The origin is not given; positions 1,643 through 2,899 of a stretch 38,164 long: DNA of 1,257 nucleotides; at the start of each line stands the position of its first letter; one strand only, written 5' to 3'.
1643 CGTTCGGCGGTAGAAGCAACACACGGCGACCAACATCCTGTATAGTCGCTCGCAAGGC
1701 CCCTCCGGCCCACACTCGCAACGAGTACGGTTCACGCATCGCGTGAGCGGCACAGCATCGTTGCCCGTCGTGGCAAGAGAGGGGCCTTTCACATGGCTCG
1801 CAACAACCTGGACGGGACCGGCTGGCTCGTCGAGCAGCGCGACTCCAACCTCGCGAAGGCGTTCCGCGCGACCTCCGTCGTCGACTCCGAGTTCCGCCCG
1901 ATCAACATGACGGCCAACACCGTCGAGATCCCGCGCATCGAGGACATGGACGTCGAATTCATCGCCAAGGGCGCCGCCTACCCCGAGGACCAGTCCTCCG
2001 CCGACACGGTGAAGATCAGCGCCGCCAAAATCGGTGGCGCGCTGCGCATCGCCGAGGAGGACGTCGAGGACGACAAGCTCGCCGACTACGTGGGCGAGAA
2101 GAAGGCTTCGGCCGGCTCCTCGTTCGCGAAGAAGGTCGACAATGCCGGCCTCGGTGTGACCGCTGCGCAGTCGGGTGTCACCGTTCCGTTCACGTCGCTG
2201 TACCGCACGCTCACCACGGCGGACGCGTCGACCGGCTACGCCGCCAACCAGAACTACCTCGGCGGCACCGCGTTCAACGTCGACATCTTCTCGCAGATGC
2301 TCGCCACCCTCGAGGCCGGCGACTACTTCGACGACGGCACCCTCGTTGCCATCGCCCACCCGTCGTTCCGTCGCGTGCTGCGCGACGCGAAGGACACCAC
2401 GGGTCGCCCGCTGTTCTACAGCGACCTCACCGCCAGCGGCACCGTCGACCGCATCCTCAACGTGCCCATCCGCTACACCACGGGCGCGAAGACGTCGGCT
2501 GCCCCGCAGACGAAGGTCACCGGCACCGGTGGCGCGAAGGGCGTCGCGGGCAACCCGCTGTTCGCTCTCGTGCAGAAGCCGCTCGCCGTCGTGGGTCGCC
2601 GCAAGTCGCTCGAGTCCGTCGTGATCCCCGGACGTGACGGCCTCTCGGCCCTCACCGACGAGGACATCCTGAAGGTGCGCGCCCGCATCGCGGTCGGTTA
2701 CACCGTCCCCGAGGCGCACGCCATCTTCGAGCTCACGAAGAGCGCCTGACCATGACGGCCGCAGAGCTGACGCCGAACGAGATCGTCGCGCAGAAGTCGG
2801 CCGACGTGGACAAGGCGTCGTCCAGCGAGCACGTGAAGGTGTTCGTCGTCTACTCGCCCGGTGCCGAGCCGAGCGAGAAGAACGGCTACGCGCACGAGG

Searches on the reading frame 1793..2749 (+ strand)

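Call 53: search_protein_families(library=pfam, proteins=[window:1793-2749:+], max_evalue=0.001)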
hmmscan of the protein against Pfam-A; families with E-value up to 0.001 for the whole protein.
window:1793-2749:+ (318 aa): 1 family
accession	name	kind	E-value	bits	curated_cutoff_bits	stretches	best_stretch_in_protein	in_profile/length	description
PF05065.19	Phage_capsid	-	3.5e-12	46.7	24.2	1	14-238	7-219/280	Phage capsid family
